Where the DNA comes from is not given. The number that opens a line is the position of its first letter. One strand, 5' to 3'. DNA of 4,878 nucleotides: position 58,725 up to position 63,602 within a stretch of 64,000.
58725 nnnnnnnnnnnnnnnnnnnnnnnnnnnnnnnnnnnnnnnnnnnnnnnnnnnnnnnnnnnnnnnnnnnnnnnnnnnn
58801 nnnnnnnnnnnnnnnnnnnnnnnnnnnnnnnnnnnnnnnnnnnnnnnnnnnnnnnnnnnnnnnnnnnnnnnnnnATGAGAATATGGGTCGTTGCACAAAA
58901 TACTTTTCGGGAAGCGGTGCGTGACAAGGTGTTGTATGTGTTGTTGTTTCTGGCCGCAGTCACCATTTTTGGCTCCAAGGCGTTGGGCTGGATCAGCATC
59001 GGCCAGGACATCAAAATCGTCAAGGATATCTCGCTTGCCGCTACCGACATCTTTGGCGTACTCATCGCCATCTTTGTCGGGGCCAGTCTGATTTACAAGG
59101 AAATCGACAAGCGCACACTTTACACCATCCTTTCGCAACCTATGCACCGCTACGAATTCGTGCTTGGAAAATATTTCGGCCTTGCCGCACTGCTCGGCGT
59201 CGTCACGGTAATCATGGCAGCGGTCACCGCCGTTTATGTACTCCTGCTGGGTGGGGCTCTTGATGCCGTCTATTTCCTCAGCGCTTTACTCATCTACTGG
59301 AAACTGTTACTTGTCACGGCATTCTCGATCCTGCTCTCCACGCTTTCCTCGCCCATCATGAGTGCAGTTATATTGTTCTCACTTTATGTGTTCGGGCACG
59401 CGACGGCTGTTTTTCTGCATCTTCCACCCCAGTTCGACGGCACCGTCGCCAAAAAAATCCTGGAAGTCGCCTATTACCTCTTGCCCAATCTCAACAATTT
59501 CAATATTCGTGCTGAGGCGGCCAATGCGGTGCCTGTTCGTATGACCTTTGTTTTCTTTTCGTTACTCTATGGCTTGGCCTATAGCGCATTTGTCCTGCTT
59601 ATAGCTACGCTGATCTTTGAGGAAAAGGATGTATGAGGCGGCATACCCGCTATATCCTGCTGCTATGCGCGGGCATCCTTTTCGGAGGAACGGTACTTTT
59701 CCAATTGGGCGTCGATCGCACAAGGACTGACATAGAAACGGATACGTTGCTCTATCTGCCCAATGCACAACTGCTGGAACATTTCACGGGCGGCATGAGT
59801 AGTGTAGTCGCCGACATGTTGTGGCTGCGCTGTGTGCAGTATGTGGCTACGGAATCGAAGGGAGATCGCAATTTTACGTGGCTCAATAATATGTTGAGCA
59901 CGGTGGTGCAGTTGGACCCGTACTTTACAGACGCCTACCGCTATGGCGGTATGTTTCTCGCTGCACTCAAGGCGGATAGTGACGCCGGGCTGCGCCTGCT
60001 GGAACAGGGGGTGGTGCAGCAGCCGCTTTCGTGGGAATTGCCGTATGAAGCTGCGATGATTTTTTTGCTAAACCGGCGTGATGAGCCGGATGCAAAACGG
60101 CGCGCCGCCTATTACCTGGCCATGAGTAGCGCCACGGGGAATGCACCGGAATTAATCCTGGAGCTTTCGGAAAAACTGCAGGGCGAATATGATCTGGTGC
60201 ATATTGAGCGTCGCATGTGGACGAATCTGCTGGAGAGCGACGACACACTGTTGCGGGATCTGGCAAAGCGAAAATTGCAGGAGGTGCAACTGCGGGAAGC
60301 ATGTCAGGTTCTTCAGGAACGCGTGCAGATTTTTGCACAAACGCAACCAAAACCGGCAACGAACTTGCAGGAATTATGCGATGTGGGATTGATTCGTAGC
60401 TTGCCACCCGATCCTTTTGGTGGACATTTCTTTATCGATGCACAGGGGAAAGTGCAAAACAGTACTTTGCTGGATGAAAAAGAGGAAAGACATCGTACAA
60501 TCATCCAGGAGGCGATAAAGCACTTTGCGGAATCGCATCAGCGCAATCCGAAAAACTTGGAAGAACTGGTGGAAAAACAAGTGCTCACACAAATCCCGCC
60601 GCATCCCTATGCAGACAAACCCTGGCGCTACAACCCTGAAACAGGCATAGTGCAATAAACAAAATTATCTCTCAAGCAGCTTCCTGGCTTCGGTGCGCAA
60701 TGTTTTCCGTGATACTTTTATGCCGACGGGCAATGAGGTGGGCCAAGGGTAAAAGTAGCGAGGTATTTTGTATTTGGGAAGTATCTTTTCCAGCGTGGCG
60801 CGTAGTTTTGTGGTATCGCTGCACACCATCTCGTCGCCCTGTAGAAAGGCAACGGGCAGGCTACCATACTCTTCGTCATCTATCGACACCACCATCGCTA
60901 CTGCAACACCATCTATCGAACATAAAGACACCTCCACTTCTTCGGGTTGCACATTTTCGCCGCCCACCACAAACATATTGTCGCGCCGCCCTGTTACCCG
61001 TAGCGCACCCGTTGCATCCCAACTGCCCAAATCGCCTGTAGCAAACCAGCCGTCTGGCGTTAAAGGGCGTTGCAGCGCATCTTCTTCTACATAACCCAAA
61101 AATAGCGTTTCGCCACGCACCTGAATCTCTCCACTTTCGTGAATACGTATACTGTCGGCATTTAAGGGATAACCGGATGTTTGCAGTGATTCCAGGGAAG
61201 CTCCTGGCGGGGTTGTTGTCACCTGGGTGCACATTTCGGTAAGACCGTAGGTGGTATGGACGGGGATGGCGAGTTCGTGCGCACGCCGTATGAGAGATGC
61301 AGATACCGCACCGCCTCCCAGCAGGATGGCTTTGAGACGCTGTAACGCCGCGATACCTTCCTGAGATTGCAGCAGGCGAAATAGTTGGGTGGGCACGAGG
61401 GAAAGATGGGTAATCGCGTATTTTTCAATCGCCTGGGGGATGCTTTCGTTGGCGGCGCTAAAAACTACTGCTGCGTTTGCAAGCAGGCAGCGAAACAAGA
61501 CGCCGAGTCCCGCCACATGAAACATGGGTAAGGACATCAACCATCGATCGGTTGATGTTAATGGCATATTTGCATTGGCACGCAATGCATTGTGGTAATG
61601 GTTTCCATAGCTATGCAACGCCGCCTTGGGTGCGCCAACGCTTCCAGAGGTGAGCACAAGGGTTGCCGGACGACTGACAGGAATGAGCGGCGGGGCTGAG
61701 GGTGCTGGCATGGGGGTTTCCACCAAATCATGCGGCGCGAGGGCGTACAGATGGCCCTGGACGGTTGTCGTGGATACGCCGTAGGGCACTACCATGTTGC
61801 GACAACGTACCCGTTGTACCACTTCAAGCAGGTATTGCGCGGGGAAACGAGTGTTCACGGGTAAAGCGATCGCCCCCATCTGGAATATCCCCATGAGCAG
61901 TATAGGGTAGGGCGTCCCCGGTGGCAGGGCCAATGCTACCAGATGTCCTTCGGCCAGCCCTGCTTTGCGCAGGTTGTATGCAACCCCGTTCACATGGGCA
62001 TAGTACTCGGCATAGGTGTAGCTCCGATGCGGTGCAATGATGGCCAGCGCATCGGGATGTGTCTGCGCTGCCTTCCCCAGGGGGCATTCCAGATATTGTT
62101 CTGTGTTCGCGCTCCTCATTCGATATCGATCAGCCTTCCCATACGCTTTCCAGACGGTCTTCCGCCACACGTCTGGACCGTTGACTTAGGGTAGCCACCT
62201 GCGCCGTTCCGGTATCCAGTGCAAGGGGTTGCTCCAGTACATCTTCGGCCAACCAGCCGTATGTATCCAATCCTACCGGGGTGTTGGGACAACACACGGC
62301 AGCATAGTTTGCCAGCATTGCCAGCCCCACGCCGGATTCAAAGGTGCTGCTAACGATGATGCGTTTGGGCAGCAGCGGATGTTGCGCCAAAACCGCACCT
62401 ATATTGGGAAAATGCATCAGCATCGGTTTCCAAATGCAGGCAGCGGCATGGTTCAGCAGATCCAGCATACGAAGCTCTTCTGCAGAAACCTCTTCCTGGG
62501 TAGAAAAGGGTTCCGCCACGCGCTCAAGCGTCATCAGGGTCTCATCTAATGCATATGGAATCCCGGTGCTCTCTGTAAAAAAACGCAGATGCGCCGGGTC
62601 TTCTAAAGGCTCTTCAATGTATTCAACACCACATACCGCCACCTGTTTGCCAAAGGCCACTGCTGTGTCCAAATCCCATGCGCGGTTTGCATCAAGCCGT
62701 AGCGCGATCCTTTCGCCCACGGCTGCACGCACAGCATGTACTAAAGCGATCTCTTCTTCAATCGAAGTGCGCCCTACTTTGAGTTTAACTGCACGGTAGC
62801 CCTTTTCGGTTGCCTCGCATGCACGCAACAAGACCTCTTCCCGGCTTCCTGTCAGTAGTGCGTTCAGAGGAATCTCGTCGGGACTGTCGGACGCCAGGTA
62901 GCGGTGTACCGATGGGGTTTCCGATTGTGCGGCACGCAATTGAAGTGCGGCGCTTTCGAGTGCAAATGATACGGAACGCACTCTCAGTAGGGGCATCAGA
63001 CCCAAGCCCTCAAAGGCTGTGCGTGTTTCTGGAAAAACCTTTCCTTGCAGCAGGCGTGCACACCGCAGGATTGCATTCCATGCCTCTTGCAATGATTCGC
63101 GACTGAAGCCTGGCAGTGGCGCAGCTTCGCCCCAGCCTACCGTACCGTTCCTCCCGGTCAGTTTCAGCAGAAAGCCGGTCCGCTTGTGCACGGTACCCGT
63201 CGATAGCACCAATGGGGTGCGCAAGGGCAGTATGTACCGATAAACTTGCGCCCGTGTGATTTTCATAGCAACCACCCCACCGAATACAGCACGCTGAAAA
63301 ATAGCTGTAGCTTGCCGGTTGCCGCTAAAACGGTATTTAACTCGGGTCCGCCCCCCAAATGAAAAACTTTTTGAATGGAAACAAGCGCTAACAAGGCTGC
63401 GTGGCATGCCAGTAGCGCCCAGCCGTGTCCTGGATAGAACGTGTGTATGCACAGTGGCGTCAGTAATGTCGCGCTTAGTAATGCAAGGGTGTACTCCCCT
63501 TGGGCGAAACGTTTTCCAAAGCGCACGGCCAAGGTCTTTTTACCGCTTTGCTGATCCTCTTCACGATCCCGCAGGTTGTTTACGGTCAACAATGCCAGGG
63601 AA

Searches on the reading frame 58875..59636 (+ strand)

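Call 49: search_protein_families(library=pfam, proteins=[window:58875-59636:+], max_evalue=0.001)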
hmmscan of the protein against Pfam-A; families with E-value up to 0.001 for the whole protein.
window:58875-59636:+ (253 aa): 3 families
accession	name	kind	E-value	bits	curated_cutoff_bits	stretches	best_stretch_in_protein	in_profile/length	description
PF12679.13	ABC2_membrane_2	-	3.5e-13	49.9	27.2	1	4-253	1-283/283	ABC-2 family transporter protein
PF12730.13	ABC2_membrane_4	-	1.3e-06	29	27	1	18-181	13-175/179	ABC-2 family transporter protein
PF01061.29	ABC2_membrane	-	4.8e-05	23.4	26.9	1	3-171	3-169/211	ABC-2 type transporter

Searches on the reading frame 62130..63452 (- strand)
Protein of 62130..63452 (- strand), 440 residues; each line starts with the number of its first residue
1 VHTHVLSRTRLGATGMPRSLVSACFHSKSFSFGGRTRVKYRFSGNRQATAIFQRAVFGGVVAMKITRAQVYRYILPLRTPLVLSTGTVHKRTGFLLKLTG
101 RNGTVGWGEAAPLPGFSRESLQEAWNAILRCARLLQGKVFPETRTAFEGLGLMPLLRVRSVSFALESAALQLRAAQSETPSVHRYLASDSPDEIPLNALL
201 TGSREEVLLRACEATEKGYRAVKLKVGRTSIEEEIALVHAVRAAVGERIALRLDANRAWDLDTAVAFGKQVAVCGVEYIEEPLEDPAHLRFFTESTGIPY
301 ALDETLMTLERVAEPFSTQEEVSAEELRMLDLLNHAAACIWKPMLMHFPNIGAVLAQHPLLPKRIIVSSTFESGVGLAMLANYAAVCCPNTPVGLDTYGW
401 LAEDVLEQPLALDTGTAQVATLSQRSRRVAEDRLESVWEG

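Call 49: search_protein_families(library=pfam, proteins=[window:62130-63452:-], max_evalue=0.001)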
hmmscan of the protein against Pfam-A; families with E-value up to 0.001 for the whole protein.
window:62130-63452:- (440 aa): 3 families
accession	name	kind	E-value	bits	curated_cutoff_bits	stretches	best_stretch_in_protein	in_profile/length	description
PF13378.12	MR_MLE_C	-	5.3e-26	92.1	29.4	1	211-314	6-113/219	Enolase C-terminal domain-like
PF21508.2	MenC_N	-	8.1e-16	58.4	27.3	1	66-132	2-67/94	MenC, N-terminal domain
PF02746.21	MR_MLE_N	-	7.5e-05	23.4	22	1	75-124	11-58/117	Mandelate racemase / muconate lactonizing enzyme, N-terminal domain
